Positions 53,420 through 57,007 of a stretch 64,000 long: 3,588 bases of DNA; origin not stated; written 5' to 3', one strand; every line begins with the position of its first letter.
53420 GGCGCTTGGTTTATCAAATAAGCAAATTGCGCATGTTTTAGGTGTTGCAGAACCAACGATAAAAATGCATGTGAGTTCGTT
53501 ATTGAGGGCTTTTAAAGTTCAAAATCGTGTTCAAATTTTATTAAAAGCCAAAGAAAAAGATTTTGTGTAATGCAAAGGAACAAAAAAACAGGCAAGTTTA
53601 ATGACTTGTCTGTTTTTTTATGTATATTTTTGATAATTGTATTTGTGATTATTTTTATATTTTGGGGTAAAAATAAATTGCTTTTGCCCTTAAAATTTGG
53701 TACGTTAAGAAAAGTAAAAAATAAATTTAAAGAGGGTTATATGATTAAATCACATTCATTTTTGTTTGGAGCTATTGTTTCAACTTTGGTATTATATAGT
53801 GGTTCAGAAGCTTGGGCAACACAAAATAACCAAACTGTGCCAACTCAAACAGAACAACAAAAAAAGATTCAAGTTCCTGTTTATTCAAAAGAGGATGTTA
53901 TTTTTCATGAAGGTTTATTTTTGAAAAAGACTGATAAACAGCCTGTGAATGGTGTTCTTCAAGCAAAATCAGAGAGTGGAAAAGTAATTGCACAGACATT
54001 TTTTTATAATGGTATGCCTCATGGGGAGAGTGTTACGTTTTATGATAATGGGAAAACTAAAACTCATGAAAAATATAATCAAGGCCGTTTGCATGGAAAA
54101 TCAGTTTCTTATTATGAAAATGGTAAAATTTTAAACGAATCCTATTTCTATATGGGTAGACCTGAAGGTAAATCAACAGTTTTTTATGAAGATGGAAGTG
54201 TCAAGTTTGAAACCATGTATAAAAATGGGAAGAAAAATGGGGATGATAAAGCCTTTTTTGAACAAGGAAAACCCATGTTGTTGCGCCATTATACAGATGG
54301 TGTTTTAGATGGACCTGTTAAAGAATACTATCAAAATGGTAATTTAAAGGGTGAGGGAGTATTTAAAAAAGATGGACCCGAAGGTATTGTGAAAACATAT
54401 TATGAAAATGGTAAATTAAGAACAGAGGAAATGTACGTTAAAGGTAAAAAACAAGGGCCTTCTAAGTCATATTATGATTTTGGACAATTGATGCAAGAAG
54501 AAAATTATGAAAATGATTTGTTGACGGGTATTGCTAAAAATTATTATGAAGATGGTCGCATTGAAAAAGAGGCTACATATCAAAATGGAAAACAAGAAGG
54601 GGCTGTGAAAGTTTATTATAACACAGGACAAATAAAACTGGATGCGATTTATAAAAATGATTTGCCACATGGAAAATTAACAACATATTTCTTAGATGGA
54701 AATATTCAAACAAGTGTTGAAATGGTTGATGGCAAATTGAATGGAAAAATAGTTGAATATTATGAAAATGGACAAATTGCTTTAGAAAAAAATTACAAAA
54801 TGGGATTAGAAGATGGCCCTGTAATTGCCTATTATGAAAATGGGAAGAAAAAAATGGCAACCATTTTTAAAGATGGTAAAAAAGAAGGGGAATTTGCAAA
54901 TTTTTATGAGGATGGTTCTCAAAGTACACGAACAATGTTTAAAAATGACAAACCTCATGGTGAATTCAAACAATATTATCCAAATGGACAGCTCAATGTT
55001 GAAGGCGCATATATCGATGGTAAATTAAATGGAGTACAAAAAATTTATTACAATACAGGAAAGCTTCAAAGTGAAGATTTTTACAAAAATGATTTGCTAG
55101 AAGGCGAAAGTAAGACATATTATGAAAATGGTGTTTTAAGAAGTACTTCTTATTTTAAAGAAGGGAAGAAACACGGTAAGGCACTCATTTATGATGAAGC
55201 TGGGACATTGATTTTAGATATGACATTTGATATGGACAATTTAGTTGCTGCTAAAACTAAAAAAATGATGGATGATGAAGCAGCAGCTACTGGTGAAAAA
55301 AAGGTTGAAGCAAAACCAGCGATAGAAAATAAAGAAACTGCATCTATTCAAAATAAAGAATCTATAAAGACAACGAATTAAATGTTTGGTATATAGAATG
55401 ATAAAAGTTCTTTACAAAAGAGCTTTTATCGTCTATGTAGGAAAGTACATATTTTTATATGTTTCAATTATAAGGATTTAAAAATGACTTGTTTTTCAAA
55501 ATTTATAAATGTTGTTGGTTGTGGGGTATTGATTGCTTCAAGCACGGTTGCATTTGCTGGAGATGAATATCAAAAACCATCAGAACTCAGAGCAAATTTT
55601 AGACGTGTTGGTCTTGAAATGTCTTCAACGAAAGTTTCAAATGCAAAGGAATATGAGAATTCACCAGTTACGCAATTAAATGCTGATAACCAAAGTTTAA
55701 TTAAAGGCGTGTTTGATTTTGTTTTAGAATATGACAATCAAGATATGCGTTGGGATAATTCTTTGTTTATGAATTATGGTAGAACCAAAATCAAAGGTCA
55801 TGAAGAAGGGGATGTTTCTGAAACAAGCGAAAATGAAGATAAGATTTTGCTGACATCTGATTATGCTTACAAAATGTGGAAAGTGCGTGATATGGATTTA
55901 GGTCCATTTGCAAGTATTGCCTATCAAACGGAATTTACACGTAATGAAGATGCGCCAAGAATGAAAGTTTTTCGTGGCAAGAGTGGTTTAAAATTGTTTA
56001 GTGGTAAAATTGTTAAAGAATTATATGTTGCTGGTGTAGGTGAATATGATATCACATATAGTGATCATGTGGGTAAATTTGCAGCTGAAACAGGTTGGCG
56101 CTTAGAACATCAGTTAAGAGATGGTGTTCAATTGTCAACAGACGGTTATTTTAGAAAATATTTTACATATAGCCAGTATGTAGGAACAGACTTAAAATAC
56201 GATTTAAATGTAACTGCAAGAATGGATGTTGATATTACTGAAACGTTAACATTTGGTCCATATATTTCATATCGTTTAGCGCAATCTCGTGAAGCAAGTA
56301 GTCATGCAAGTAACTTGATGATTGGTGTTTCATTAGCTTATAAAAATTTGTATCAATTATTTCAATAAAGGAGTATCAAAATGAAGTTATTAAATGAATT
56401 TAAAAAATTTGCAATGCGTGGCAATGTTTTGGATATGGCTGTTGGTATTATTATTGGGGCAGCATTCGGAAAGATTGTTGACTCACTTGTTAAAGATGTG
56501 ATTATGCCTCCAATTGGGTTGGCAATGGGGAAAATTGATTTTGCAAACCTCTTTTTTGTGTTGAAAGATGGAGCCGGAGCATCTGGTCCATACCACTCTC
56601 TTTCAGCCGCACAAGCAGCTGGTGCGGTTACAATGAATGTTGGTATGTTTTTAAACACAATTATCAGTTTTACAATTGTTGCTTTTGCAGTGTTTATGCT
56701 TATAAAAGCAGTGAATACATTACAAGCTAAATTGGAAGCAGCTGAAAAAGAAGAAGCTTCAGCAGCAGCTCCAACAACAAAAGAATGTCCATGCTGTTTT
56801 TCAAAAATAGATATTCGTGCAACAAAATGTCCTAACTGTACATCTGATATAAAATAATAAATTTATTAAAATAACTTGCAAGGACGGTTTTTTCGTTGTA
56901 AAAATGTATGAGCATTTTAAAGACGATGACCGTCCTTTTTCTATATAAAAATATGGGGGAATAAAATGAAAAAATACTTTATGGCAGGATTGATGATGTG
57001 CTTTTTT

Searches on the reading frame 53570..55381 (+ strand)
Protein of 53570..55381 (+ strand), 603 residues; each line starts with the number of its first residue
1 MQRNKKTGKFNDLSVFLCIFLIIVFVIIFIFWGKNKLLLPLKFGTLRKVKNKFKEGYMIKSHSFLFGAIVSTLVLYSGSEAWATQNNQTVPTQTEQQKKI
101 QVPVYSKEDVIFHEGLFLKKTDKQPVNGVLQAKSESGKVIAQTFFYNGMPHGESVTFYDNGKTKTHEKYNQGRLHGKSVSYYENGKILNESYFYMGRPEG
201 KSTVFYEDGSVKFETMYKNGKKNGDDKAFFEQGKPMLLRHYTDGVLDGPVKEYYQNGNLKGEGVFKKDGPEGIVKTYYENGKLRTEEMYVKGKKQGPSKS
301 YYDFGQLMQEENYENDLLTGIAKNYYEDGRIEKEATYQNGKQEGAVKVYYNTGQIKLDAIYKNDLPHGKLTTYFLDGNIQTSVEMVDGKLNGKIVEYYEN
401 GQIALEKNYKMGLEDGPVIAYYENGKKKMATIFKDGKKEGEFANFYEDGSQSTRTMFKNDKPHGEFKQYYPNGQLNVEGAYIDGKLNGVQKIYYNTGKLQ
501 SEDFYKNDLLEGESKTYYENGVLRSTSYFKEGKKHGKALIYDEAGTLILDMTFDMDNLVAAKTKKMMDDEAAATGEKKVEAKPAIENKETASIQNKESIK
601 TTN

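Call 84: search_protein_families(library=pfam, proteins=[window:53570-55381:+], max_evalue=0.001)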
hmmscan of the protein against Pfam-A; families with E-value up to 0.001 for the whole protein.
window:53570-55381:+ (603 aa): 2 families
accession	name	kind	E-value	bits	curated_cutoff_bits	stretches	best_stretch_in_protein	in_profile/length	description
PF07661.19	MORN_2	-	3.6e-62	199.4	29.6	5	271-290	2-21/22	MORN repeat variant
PF09014.16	Sushi_2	-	0.00082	19.7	22.1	0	137-164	18-45/88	Beta-2-glycoprotein-1 fifth domain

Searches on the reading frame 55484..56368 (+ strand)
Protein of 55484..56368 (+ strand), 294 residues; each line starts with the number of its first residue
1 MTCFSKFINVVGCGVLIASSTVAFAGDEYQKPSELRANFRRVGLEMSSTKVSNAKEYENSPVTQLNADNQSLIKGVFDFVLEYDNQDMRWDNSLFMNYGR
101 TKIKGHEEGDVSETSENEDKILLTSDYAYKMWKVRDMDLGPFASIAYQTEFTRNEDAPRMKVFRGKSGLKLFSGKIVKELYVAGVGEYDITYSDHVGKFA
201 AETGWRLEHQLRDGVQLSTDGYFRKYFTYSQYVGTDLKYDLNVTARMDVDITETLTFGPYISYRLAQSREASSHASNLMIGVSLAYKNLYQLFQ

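Call 84: search_protein_families(library=pfam, proteins=[window:55484-56368:+], max_evalue=0.001)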
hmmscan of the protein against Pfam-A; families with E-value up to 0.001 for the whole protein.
window:55484-56368:+ (294 aa): 1 family
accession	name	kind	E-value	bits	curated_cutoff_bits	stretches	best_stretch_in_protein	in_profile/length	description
PF11276.14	DUF3078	-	3.1e-09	37.6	25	1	69-154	15-91/92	Protein of unknown function (DUF3078)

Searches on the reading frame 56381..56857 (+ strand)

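Call 84: search_protein_families(library=pfam, proteins=[window:56381-56857:+], max_evalue=0.001)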
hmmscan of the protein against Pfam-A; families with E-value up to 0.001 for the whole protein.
window:56381-56857:+ (158 aa): 2 families
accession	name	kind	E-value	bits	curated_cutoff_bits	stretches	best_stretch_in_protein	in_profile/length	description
PF01741.23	MscL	-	1.4e-41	142.1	27.4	1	3-134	1-110/123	Large-conductance mechanosensitive channel, MscL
PF09930.14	DUF2162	-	0.00038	20.4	34.4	1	74-143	43-112/223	Predicted transporter (DUF2162)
